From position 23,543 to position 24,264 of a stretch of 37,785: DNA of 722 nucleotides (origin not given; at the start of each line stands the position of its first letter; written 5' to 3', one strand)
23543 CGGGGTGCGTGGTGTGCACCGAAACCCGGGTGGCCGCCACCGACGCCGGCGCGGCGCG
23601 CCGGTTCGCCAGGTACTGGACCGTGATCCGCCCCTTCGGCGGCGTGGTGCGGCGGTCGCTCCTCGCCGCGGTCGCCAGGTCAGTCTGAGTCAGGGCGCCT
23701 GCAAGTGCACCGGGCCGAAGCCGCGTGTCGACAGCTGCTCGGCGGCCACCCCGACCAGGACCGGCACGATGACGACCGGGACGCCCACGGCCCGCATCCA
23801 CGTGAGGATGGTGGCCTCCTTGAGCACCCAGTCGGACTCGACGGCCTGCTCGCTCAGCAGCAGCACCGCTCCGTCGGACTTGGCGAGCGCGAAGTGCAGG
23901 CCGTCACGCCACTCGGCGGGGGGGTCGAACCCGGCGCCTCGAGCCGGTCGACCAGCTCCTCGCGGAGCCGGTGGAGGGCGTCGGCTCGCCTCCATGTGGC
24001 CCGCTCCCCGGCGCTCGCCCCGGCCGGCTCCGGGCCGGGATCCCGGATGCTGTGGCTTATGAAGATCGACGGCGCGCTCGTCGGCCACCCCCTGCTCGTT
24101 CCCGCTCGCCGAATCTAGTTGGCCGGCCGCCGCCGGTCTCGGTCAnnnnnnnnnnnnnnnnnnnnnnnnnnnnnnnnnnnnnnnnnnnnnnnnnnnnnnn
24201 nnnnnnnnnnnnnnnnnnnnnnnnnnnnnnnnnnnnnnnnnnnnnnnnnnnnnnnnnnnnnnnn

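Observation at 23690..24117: Second, standalone TIR-like gene that is split across two reading frames near a G7 homopolymer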

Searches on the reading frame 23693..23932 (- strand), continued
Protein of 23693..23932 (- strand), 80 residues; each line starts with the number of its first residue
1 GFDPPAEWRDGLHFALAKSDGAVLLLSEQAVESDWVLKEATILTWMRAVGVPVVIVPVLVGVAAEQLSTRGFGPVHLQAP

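Call 57: predict_structure(alignment_id=A2)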
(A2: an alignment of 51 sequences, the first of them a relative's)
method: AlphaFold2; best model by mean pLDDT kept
length: 472 residues; sequences in the alignment: 51
mean_pLDDT: 82.8   pTM: 0.81
mean pLDDT of the five models: 82.8, 81.8, 81.3, 80.1, 79.8
residues with pLDDT >= 90: 237; 70-90: 145; 50-70: 48; < 50: 42
segments of 3 or more residues with pLDDT < 50: 58-61, 63-65, 145-150, 152-159, 226-245
pLDDT, mean of each block of 10 residues (from residue 1): 87 90 89 91 95 69 56 84 91 87 83 90 86 67 46 43 72 92 85 88 92 92 55 44 57 88 93 95 95 90 92 96 94 77 77 92 81 79 66 89 96 94 97 97 93 96 92 48
secondary structure, 60 per line:
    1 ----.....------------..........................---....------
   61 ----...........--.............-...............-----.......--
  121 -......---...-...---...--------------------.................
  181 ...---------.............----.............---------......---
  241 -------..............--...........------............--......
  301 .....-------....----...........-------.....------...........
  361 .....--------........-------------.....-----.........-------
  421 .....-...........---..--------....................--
elements in order: E5-9 H22-47 E51-54 H65-75 E78-84 H85-90 H92-106 E112-118 H122-127 E141-143 H164-183 H193-205 H210-222 H232-237 H248-261 H264-274 H281-292 H295-305 E313-316 H321-331 E339-343 H350-365 H374-381 E395-399 H405-413 E421-425 H427-437 H451-470
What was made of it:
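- The fragment lacks βA, αA, βB and βE and cannot form the fold seen in the model (call 57).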

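Call 59: fold_search(model_id=the predicted structure, library=pdb)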
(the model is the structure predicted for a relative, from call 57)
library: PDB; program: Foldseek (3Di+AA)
matches with E <= 10: 900; with E <= 0.001: 0
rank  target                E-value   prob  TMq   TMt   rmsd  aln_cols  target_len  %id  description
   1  7crc_B                3.3e-03  0.95  0.19  0.09  24.5       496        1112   11  Cryo-EM structure of plant NLR RPP1 tetramer in complex with ATR1 (released 2020-12-16)
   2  7dfv_A                4.2e-03  0.94  0.19  0.18  18.6       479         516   11  Cryo-EM structure of plant NLR RPP1 tetramer core part (released 2020-12-16)
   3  7dfv_B                8.2e-03  0.75  0.17  0.16  23.4       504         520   11  Cryo-EM structure of plant NLR RPP1 tetramer core part (released 2020-12-16)
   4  4c6t_D                1.3e-02  1.00  0.24  0.65   6.2       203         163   12  Crystal structure of the RPS4 and RRS1 TIR domain heterodimer (released 2014-05-28)
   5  4c6r_A                1.3e-02  1.00  0.24  0.63   6.4       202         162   12  Crystal structure of the TIR domain from the Arabidopsis Thaliana disease resistance protein RPS4 (released 2014-05-28)
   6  7jlx_A                1.8e-02  1.00  0.19  0.49  13.1       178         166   16  Structure of the activated Roq1 resistosome directly recognizing the pathogen effector XopQ (TIR domains) (released 2020-12-02)
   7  9mue_B                1.8e-02  1.00  0.19  0.32   5.8       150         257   18  Cryo-EM structure of CRISPR-associated cA4 bound Cat1 Pentagonal filament assembly in the presence of NAD (ADPR modell (released 2025-04-16)
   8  3k1y_C                2.2e-02  0.99  0.21  0.42   7.9       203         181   13  X-ray structure of oxidoreductase from corynebacterium diphtheriae. orthorombic crystal form, northeast structural gen (released 2009-10-20)
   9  7rts                  2.6e-02  1.00  0.23  0.58   5.5       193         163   16  Crystal structure of the TIR domain from the grapevine disease resistance protein RUN1 without the AE interface (released 2021-10-13)
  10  3ozi_A                2.6e-02  1.00  0.24  0.57   5.9       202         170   13  Crystal structure of the TIR domain from the flax disease resistance protein L6 (released 2011-04-27)
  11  9rai_a                2.7e-02  0.47  0.21  0.15  24.7       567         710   11  Structure of the S.aureus MecA/ClpC/ClpP degradation system (released 2025-09-10)
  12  5teb_A                2.9e-02  1.00  0.24  0.60   6.3       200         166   12  Crystal Structure of the TIR domain from the Arabidopsis Thaliana disease resistance protein RPP1 (released 2017-02-01)
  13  3h16_B                3.1e-02  1.00  0.21  0.57   5.4       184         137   17  Crystal structure of a bacteria TIR domain, PdTIR from Paracoccus denitrificans (released 2009-06-16)
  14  3ozi_B                3.3e-02  1.00  0.23  0.56   6.0       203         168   13  Crystal structure of the TIR domain from the flax disease resistance protein L6 (released 2011-04-27)
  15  6o0u_A                3.4e-02  1.00  0.23  0.67   4.7       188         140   19  Crystal structure of the TIR domain H685A mutant from human SARM1 (released 2019-09-04)
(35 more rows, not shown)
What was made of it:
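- Closest known: Bacterial NADase-type TIR domains. Same: The N-terminal domain of its model matches RPS4, RUN1, SARM1, AbTir and PdTIR TIR structures with target-normalised TM-scores of 0.55-0.69 (call 59).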

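Call 69: find_related_loci(query=A3, collection=metagenome_contigs, flank=6000)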
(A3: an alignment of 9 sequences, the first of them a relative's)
Query A3 (472 aa) in metagenome_contigs; peptide patterns used: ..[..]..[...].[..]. (x = any residue, [..] = any of these).
79 stretches matched a pattern; 50 encode a relative of the query (tblastn E <= 1e-3); 50 distinct loci.
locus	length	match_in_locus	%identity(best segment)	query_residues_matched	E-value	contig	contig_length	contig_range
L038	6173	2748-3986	31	1-456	8e-51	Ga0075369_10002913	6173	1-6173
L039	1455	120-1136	31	4-362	2e-31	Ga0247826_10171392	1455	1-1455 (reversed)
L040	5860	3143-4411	29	3-457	1e-27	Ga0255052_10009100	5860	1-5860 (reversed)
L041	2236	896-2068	31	4-429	4e-27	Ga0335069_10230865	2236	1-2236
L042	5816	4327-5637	28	4-472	1e-24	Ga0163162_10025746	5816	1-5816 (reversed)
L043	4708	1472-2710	27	5-472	7e-21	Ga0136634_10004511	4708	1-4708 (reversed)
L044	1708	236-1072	28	4-331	5e-20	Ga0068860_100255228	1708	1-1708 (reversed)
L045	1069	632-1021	41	4-142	2e-20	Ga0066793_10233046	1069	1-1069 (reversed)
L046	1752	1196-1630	39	5-144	9e-18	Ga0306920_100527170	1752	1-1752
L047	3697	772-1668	23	4-344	1e-16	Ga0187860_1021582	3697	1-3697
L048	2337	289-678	40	4-142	2e-16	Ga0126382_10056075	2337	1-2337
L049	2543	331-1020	30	38-298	9e-16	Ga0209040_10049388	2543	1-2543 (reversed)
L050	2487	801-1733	29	4-332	1e-15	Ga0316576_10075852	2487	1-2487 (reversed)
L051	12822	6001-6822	28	4-331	6e-15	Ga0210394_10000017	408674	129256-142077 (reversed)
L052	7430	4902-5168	48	54-142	1e-14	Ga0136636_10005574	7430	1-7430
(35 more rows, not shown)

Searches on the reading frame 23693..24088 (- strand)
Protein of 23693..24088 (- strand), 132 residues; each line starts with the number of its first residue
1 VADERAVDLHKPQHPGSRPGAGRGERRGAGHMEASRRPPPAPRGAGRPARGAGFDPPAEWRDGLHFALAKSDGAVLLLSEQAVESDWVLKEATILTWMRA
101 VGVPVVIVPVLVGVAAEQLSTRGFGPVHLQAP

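Call 5: search_protein_families(library=pfam, proteins=[window:23693-24088:-], max_evalue=10)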
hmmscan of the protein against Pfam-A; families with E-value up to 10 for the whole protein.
seq(132 aa): 2 families
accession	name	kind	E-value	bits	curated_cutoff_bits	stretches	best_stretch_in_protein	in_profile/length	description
PF13676.11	TIR_2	-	5.2e-05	24.1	28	1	55-116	35-95/122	TIR domain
PF01582.25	TIR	-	0.047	13.9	21.3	1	62-114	47-98/179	TIR domain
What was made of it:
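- Checked: Both are just under the 28-bit gathering cut-off (call 5).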

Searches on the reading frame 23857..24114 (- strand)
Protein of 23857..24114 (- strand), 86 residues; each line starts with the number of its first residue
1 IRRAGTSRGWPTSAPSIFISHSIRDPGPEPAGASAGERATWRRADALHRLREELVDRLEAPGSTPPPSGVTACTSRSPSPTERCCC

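Call 5: search_protein_families(library=pfam, proteins=[window:23857-24114:-], max_evalue=10)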
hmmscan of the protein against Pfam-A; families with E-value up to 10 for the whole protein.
seq(86 aa): 2 families
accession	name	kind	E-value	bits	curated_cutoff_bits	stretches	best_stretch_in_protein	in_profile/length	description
PF13579.12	Glyco_trans_4_4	-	0.026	15.3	29.7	1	10-63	91-147/158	Glycosyl transferase 4-like domain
PF15357.11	SEEK1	-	0.047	14.3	27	1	53-81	103-131/149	Psoriasis susceptibility 1 candidate 1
